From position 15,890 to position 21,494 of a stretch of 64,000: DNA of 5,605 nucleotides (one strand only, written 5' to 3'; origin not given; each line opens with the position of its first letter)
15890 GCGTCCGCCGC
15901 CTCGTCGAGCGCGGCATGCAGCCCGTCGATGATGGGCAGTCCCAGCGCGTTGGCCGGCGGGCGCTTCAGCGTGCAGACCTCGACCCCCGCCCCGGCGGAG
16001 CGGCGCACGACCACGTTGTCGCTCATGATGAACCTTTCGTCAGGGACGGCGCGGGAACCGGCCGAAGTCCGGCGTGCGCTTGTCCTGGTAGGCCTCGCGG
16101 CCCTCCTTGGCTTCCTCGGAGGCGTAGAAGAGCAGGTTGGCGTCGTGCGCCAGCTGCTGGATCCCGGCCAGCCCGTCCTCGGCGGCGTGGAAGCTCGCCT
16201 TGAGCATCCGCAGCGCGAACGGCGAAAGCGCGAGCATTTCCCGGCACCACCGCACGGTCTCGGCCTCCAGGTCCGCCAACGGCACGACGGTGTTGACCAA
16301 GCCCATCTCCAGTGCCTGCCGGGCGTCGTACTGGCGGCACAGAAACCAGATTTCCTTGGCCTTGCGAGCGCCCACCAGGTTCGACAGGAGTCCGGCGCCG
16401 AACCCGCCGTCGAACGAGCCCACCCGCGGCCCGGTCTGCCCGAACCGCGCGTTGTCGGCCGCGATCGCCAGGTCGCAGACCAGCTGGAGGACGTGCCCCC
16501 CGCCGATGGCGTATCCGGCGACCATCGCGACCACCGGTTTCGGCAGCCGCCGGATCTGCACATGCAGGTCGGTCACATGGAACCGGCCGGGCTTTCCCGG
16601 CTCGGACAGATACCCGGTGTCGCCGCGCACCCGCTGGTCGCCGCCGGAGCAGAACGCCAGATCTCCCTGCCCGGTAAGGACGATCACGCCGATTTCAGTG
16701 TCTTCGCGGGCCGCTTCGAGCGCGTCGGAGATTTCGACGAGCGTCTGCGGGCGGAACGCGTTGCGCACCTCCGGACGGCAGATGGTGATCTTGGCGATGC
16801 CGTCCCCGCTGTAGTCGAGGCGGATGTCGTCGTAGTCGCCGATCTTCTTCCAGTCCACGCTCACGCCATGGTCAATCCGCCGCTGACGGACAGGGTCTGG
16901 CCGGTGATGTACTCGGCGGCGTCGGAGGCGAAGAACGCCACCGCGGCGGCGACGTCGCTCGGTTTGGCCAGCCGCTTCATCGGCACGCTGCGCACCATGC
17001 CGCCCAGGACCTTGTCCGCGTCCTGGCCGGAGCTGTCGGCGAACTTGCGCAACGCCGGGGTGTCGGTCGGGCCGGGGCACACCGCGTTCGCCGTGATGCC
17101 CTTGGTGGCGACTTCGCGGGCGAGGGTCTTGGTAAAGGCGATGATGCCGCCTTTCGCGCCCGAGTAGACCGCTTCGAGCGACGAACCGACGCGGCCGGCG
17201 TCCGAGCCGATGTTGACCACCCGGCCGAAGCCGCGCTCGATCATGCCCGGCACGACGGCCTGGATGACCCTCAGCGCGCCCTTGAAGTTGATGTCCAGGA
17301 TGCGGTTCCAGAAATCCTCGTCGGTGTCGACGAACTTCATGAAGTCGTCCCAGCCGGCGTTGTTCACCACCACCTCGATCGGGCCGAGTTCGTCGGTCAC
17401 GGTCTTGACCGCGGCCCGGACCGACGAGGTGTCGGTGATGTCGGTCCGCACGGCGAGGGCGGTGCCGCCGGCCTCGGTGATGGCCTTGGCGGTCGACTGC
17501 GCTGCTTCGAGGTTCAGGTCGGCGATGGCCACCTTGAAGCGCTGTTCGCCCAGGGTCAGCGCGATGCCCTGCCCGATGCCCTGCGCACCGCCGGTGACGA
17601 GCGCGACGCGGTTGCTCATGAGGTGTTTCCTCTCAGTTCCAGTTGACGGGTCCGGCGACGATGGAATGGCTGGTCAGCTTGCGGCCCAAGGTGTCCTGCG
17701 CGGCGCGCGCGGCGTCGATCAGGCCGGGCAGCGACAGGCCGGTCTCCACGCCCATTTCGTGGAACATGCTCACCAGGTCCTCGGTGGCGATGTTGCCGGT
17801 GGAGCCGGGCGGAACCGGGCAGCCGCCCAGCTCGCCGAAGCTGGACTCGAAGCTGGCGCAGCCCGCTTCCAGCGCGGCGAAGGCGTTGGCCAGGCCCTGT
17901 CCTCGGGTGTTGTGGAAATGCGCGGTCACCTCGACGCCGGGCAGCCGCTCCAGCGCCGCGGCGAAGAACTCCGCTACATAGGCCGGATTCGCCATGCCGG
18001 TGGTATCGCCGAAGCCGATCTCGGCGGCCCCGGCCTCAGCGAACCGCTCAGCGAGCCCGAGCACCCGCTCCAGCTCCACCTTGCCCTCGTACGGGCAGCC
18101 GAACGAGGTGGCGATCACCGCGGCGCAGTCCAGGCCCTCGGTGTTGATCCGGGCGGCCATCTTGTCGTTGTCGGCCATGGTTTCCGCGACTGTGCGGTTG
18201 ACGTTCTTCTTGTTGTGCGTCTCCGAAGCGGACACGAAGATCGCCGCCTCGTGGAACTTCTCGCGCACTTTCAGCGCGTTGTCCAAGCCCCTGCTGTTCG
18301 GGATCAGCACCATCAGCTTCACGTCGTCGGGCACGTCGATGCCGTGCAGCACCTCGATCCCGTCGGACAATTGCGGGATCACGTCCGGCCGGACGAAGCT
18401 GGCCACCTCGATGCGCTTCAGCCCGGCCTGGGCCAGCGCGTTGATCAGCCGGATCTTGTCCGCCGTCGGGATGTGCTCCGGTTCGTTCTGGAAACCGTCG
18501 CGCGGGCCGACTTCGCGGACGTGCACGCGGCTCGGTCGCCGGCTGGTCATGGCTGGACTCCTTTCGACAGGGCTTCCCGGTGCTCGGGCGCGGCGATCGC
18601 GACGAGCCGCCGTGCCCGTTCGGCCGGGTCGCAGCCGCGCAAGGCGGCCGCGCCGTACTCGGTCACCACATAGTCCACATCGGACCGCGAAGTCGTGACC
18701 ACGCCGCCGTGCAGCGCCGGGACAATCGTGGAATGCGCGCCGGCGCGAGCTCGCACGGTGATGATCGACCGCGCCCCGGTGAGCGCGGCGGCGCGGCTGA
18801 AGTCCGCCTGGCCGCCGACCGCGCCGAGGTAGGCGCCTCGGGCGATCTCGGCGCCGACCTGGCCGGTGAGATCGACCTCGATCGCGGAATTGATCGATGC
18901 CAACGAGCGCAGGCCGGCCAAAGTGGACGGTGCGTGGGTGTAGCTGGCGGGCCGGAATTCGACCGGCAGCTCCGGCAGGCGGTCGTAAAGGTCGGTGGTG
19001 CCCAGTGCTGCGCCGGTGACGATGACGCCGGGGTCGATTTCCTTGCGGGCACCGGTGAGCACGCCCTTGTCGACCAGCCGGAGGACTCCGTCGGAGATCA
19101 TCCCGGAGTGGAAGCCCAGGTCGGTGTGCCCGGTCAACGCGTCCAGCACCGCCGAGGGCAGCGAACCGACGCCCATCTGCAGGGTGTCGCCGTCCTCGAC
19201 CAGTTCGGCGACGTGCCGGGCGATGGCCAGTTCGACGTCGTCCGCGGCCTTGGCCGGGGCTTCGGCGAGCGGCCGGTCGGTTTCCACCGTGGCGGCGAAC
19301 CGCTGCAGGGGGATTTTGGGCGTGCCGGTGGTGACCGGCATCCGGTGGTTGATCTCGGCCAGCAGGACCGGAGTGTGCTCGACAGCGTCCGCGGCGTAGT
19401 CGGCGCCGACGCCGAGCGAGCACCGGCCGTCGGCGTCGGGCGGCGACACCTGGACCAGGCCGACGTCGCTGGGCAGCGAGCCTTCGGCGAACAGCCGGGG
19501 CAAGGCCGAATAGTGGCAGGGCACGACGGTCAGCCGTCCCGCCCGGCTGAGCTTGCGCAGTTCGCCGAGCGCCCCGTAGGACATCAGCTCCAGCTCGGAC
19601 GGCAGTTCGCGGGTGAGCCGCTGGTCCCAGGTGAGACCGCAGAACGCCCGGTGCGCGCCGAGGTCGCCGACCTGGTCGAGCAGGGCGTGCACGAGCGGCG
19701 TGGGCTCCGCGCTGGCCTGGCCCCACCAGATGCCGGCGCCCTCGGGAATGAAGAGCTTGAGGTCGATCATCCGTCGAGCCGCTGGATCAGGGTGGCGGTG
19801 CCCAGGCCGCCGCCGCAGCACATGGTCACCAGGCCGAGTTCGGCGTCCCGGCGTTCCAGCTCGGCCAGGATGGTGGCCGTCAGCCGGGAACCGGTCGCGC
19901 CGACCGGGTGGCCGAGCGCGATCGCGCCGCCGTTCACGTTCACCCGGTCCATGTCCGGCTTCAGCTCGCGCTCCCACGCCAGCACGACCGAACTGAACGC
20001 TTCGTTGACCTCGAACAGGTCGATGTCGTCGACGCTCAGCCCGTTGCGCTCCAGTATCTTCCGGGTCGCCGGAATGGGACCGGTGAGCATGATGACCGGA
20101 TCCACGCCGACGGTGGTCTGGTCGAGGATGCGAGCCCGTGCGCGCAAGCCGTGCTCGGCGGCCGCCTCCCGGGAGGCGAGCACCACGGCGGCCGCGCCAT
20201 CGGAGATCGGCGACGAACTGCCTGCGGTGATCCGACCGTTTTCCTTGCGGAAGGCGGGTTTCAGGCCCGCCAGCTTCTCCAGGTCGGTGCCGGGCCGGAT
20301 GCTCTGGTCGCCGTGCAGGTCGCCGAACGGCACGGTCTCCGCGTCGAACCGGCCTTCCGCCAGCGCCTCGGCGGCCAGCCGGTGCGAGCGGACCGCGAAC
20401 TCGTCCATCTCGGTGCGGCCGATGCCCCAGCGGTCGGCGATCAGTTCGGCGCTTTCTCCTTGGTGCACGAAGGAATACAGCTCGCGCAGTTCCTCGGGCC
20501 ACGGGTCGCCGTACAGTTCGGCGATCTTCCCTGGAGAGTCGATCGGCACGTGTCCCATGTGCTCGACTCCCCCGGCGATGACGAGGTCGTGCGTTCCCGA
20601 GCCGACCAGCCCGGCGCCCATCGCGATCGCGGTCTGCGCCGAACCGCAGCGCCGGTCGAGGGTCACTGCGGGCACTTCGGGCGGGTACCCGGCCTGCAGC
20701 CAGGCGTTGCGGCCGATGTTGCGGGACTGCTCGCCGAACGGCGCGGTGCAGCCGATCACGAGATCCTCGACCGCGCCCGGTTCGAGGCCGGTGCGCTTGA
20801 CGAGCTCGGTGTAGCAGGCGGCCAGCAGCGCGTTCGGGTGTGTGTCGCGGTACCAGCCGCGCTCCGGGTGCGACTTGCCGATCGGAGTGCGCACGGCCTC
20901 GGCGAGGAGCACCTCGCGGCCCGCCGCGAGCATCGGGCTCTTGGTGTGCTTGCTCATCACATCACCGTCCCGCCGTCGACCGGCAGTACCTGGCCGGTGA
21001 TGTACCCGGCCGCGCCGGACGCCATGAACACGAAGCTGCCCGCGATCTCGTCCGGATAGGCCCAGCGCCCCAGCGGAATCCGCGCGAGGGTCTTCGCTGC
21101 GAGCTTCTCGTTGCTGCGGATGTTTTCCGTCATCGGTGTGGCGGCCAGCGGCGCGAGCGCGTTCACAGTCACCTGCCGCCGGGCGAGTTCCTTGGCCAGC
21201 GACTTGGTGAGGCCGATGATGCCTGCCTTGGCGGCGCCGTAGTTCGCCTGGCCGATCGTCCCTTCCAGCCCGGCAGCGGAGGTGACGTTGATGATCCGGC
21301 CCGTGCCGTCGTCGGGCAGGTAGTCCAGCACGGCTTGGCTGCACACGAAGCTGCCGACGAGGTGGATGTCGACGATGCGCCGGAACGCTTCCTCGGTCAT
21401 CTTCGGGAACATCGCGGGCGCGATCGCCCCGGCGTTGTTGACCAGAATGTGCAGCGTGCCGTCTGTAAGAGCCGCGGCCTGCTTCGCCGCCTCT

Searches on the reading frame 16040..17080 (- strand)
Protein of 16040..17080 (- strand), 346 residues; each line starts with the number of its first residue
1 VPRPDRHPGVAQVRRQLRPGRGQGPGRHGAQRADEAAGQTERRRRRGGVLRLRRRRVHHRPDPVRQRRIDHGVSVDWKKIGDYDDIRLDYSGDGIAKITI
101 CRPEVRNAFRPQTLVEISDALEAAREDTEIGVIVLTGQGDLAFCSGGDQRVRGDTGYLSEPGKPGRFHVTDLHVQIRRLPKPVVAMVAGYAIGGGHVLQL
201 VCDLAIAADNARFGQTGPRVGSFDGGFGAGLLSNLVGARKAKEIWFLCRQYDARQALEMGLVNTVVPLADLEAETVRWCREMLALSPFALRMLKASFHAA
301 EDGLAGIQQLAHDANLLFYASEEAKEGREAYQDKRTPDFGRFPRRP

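Call 90: search_protein_families(library=pfam, proteins=[window:16040-17080:-], max_evalue=0.00001)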
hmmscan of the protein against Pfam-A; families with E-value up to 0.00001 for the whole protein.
window:16040-17080:- (346 aa): 2 families
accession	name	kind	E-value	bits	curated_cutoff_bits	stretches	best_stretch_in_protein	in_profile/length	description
PF00378.25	ECH_1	-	9.1e-70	235.3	27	1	93-340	4-249/251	Enoyl-CoA hydratase/isomerase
PF16113.10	ECH_2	-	3.3e-18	66.7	27.2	1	96-273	2-179/335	Enoyl-CoA hydratase/isomerase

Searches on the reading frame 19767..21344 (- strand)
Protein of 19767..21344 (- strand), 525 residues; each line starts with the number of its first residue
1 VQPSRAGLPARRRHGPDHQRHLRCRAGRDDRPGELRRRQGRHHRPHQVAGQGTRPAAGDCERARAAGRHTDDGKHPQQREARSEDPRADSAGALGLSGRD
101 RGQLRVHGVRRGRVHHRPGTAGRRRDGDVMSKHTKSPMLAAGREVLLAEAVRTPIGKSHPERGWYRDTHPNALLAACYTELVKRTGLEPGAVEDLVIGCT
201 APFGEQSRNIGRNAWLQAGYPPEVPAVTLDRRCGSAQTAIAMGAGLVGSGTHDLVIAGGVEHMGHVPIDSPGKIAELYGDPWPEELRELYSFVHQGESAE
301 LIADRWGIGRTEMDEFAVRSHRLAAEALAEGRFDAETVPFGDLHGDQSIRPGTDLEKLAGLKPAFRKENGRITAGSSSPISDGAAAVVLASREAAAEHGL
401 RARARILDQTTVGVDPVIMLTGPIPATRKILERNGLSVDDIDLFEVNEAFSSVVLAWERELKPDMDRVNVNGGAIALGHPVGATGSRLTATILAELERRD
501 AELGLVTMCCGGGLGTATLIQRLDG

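Call 90: search_protein_families(library=pfam, proteins=[window:19767-21344:-], max_evalue=0.00001)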
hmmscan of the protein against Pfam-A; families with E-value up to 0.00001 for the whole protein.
window:19767-21344:- (525 aa): 2 families
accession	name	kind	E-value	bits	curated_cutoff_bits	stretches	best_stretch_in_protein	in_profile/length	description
PF00108.29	Thiolase_N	-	1.3e-57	195.6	26.4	1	145-392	1-259/260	Thiolase, N-terminal domain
PF02803.24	Thiolase_C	-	1.8e-46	157.2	27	1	401-522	2-123/123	Thiolase, C-terminal domain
